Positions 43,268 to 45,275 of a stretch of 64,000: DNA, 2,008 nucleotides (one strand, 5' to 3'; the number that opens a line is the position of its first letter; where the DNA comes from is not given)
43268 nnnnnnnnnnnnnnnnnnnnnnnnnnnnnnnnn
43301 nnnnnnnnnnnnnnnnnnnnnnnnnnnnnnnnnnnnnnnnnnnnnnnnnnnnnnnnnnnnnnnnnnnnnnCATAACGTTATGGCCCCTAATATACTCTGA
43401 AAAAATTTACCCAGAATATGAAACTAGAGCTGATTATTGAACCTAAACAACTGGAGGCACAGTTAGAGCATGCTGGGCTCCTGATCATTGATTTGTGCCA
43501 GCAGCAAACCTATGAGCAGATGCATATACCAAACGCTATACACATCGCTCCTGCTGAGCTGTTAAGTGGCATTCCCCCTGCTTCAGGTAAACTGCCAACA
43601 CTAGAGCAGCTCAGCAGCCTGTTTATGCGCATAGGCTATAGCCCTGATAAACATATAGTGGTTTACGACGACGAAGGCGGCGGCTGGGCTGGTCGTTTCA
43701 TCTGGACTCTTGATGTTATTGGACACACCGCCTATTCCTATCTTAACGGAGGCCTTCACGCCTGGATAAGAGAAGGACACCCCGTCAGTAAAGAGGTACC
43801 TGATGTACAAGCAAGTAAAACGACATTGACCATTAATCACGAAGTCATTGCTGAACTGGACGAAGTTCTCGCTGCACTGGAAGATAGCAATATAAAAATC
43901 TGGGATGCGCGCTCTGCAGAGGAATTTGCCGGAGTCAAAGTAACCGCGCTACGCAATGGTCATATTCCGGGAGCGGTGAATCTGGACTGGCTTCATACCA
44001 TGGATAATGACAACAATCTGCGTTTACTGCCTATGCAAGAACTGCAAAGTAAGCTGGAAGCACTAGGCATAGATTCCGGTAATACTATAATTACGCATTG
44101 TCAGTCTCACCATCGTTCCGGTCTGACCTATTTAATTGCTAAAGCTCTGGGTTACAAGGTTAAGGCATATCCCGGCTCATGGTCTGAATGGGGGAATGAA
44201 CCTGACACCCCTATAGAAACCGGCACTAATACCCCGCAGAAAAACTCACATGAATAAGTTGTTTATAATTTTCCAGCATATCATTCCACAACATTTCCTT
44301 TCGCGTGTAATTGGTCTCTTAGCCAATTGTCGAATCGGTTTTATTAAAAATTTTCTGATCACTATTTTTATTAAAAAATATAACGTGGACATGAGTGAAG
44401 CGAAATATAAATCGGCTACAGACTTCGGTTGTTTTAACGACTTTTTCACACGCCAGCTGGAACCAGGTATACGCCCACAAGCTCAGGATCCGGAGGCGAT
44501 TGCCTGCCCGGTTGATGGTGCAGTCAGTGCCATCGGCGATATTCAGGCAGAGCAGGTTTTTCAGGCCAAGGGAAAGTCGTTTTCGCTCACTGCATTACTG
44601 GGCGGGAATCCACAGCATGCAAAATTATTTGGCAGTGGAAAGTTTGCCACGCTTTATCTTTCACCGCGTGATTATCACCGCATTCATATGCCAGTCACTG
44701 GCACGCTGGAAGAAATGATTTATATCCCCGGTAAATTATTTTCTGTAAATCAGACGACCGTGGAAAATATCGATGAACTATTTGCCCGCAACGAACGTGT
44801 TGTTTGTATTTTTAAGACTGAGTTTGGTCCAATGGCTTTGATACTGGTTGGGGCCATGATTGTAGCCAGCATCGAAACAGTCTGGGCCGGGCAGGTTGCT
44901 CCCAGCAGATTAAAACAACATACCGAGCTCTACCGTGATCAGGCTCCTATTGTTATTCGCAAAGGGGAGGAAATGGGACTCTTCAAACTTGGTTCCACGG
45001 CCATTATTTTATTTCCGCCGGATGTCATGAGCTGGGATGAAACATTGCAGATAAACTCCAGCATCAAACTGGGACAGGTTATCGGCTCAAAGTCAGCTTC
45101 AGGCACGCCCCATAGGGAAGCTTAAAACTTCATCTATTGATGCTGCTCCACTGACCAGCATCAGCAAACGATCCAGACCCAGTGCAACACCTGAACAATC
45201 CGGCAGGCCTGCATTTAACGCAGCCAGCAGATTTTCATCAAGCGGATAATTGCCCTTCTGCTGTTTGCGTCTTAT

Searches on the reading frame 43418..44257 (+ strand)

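Call 16: search_protein_families(library=ncbifam, proteins=[window:43418-44257:+])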
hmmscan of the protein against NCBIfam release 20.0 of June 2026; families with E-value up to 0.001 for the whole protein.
window:43418-44257:+ (279 aa): 4 families
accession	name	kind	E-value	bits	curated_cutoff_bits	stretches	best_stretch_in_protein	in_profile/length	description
NF008557.0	PRK11493.1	equivalog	1.9e-34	119.1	250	1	29-268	39-279/281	3-mercaptopyruvate sulfurtransferase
NF040901.1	SeO3_TeO2_ExtH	equivalog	5.3e-08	32.3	200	1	154-260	236-348/430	selenite/tellurite reduction operon rhodanese-like protein ExtH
NF006444.0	PRK08762.1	equivalog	6.7e-06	25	449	0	205-268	53-116/387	molybdopterin-synthase adenylyltransferase MoeB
NF041203.1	rhodanese_LYCAU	equivalog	5.6e-05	22.8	115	0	93-125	93-125/126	rhodanese-related (seleno)protein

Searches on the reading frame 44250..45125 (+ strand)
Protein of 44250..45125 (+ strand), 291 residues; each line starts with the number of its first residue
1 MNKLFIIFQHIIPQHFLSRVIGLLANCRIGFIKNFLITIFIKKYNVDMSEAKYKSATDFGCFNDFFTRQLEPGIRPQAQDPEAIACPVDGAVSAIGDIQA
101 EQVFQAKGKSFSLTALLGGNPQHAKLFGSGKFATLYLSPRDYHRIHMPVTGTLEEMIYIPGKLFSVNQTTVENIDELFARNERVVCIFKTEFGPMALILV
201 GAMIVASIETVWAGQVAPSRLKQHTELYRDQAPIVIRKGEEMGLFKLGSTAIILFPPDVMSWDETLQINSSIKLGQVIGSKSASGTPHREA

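Call 16: search_protein_families(library=ncbifam, proteins=[window:44250-45125:+])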
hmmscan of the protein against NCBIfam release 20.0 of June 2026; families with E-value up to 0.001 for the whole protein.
window:44250-45125:+ (291 aa): 10 families
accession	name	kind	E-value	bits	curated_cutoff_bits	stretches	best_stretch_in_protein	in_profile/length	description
TIGR00163.1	PS_decarb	equivalog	3.8e-74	248.9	111.75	1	48-280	1-241/243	archaetidylserine decarboxylase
NF003038.0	PRK03934.1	equivalog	1.4e-54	184.7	285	1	15-280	5-265/267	phosphatidylserine decarboxylase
NF001941.0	PRK00723.1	equivalog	1.3e-52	178.9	371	1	8-281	36-294/297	phosphatidylserine decarboxylase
NF002853.0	PRK03140.1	equivalog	4.8e-52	176.8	307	1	11-282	12-259/262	phosphatidylserine decarboxylase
NF003678.0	PRK05305.1-2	equivalog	9.9e-08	31.5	225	0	135-259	96-197/218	phosphatidylserine decarboxylase family protein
NF003685.0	PRK05305.2-5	equivalog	1.3e-07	31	183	1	61-206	36-138/198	phosphatidylserine decarboxylase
TIGR00164.2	AS_decarb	equivalog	1.5e-06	27.7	230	1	75-259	44-191/215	archaetidylserine decarboxylase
NF003683.0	PRK05305.2-3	equivalog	6.8e-05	22.3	244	0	135-273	81-194/204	phosphatidylserine decarboxylase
NF003682.0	PRK05305.2-2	equivalog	0.0003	20.2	284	0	131-164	88-121/212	phosphatidylserine decarboxylase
NF003684.0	PRK05305.2-4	equivalog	0.00072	19.2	317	0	135-258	92-193/228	phosphatidylserine decarboxylase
